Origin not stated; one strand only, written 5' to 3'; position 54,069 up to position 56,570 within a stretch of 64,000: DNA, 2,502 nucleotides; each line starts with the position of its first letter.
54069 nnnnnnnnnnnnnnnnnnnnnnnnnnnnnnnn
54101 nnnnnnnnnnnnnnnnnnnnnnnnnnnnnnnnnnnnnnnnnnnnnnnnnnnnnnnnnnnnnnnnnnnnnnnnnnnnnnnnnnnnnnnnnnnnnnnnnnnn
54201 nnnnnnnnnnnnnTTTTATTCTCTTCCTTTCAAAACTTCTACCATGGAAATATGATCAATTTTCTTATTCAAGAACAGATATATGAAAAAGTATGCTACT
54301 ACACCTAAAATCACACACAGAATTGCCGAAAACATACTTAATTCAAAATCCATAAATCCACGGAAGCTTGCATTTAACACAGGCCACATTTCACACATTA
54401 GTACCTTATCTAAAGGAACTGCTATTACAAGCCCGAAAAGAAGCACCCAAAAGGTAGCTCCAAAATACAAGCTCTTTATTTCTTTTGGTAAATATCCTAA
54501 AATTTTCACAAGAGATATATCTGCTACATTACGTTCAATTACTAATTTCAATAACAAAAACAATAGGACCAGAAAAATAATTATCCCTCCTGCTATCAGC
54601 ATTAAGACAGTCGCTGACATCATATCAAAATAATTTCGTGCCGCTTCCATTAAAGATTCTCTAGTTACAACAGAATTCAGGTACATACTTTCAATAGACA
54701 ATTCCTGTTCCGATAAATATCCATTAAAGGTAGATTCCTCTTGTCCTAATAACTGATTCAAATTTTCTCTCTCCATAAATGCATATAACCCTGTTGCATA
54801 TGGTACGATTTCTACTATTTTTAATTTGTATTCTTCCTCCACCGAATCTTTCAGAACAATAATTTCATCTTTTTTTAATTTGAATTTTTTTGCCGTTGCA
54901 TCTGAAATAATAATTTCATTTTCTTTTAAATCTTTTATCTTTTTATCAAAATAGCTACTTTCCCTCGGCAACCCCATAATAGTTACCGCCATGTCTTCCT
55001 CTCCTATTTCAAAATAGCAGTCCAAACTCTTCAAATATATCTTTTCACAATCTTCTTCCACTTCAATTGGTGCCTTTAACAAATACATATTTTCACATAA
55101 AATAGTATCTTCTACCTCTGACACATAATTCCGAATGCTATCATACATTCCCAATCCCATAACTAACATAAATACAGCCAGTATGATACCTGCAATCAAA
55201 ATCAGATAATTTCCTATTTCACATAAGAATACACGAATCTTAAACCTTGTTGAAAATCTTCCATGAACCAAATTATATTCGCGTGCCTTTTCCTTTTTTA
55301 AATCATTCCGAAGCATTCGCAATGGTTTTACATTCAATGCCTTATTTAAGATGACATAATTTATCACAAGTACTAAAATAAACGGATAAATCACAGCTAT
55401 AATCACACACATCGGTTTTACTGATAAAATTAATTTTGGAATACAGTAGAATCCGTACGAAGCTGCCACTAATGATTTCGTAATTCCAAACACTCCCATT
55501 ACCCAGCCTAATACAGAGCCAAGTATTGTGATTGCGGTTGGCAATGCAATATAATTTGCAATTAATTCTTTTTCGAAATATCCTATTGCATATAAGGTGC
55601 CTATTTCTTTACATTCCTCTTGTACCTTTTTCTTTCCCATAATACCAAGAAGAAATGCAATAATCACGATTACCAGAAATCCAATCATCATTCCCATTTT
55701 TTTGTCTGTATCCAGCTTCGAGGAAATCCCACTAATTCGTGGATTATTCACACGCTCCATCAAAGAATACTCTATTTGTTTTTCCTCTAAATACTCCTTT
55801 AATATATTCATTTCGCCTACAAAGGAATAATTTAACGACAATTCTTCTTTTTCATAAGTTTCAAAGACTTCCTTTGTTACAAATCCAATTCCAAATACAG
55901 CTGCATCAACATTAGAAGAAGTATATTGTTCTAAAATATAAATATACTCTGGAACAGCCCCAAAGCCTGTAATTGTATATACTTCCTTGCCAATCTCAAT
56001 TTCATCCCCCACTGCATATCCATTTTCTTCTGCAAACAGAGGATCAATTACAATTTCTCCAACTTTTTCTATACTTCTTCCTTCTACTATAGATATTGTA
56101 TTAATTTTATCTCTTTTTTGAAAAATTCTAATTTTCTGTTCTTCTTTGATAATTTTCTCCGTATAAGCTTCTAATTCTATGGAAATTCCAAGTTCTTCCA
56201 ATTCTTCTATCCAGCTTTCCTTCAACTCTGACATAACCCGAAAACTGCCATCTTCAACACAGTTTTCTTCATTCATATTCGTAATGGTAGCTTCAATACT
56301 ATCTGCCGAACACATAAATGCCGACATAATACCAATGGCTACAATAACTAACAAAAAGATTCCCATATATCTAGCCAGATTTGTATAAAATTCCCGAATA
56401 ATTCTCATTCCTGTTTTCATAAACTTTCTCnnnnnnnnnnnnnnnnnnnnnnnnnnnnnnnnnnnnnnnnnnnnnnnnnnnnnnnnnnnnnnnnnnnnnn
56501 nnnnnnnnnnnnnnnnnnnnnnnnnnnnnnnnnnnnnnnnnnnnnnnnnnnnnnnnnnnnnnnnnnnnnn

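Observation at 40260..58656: Orphan NRPS operon predicted to build a D-thiazoline/thiazoline peptide released as an aldehyde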

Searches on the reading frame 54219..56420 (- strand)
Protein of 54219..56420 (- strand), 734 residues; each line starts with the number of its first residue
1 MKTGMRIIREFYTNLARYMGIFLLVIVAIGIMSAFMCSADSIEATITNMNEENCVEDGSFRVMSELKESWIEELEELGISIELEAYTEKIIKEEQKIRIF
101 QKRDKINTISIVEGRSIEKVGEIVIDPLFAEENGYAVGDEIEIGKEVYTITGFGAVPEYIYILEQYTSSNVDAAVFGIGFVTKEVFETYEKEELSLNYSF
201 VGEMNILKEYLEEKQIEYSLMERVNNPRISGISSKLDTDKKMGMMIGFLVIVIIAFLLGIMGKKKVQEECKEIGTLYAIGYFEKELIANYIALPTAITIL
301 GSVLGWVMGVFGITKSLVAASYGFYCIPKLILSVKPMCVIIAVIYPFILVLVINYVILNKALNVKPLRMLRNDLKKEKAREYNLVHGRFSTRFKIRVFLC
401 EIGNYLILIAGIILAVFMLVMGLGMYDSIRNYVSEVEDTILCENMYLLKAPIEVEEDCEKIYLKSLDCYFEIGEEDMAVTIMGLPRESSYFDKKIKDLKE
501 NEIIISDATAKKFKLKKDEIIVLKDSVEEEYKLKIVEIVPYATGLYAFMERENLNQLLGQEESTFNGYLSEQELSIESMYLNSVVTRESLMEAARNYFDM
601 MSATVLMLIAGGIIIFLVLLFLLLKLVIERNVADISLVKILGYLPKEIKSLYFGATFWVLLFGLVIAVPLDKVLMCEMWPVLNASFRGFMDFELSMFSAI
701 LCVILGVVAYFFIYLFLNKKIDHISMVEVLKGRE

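Call 6: search_protein_families(library=pfam, proteins=[window:54219-56420:-], max_evalue=0.001)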
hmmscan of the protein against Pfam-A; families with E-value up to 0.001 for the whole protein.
window:54219-56420:- (734 aa): 1 family
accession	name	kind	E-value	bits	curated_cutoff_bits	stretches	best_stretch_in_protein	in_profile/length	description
PF02687.27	FtsX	-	1.1e-11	45.3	25.5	2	244-365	1-119/120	FtsX-like permease C-terminal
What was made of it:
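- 54216..56420 (-): FtsX-family permease with two FtsX stretches (734 aa). Predicted exporter or self-protection. Pfam FtsX, 2 stretches (call 6).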

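Call 7: search_protein_families(library=ncbifam, proteins=[window:54219-56420:-], max_evalue=0.001)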
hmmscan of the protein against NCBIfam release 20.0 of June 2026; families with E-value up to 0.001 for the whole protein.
window:54219-56420:- (734 aa): 0 families
